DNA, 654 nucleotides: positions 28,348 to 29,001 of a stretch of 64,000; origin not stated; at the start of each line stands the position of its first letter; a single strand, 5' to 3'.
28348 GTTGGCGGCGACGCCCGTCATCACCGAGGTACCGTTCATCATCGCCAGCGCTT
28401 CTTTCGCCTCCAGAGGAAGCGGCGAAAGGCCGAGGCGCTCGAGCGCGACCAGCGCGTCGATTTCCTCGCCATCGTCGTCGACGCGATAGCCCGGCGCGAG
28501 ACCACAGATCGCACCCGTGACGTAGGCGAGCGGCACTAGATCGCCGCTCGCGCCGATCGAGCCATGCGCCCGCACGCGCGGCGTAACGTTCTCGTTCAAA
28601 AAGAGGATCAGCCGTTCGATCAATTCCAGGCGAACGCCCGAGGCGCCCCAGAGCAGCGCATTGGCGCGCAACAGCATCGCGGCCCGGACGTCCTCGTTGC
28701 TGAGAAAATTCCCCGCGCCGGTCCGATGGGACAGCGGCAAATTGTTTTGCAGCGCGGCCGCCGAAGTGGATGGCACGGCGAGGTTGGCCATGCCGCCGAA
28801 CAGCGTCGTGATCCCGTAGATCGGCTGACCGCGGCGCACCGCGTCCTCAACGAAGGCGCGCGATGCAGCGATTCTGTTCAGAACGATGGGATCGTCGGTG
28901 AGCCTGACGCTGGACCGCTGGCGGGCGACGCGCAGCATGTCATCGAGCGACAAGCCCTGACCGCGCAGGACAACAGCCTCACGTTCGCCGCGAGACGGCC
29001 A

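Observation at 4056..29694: Orphan, tightly packed halogenase-containing PKS-NRPS operon predicted to make a (di)halogenated aryl-pentadienoyl-leucine scaffold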

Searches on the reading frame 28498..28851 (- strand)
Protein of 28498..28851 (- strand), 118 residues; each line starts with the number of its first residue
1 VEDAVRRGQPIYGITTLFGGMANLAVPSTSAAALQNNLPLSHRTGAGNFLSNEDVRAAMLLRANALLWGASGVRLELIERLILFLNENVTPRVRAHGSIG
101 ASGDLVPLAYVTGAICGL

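Call 15: search_solved_structures(query=window:28498-28851:-, show_alignments=5, max_evalue=0.001)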
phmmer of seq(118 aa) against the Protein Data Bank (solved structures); distinct sequences matched with E-value up to 0.001: 39.
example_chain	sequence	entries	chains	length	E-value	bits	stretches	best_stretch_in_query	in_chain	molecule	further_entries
2nyf_A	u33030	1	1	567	3.7e-34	120.7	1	2-118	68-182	Nostoc punctiforme phenylalanine ammonia lyase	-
3czo_A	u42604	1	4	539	4.8e-34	120.3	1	2-118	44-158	Histidine ammonia-lyase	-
2nyn_A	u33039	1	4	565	5.1e-34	120.2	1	2-118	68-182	Phenylalanine/histidine ammonia-lyase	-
5ltm_B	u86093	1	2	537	1.8e-33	118.5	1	2-118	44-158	phenylalanine ammonia lyase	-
9eq5_A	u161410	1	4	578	2.4e-28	102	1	1-117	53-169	Histidine ammonia-lyase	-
6f6t_A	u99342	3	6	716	5.1e-20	75.2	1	2-117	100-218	Phenylalanine ammonia-lyase 1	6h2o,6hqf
1w27_A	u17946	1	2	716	5.1e-20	75.2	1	2-117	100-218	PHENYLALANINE AMMONIA-LYASE 1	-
6rgs_A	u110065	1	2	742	5.5e-20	75.1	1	2-117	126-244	Phenylalanine ammonia-lyase 1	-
1gkj_A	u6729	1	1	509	6e-19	71.7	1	2-115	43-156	HISTIDINE AMMONIA-LYASE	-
1gkm_B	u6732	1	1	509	6.1e-19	71.7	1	2-115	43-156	Histidine ammonia-lyase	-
1eb4_A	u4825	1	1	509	6.1e-19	71.7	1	2-115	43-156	HISTIDINE AMMONIA-LYASE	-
1gk2_A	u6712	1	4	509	6.1e-19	71.7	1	2-115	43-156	HISTIDINE AMMONIA-LYASE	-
7tqr_A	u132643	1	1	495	2.8e-18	69.5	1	5-117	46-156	Probable histidine ammonia-lyase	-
3kdy_A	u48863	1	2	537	6.2e-18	68.5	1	6-117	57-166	Histidine ammonia-lyase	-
2qve_A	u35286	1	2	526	1e-17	67.8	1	6-117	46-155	Tyrosine Aminomutase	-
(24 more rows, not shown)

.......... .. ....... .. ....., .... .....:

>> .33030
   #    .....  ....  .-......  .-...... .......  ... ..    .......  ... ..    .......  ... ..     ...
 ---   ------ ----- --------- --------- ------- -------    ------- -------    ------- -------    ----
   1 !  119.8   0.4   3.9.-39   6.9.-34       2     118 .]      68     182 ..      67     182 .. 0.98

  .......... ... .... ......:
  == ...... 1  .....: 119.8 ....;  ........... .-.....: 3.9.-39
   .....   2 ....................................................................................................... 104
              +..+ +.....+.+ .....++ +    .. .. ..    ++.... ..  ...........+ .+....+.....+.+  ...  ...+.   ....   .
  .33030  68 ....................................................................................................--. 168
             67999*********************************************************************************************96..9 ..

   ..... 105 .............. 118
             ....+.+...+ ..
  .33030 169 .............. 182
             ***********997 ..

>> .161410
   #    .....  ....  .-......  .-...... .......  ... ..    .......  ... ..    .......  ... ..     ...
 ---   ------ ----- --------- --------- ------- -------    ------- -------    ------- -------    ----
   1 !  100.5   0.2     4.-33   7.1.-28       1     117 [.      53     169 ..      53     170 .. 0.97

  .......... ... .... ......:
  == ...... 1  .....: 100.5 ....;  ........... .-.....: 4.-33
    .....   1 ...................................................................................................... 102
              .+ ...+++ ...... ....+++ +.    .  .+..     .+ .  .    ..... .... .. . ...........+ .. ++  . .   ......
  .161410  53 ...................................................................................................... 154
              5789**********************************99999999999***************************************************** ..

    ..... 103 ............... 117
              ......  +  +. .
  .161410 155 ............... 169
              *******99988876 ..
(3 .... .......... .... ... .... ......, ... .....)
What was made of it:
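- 27337..29037 (-): MIO-dependent aromatic amino acid ammonia-lyase, 566 aa, with Ser-His at the selectivity pair. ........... aligns to AvPAL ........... (call 15).
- On Phenylalanine ammonia-lyase (cyanobacterial AvPAL/NpPAL type): Ser-His (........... against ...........) (call 15).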
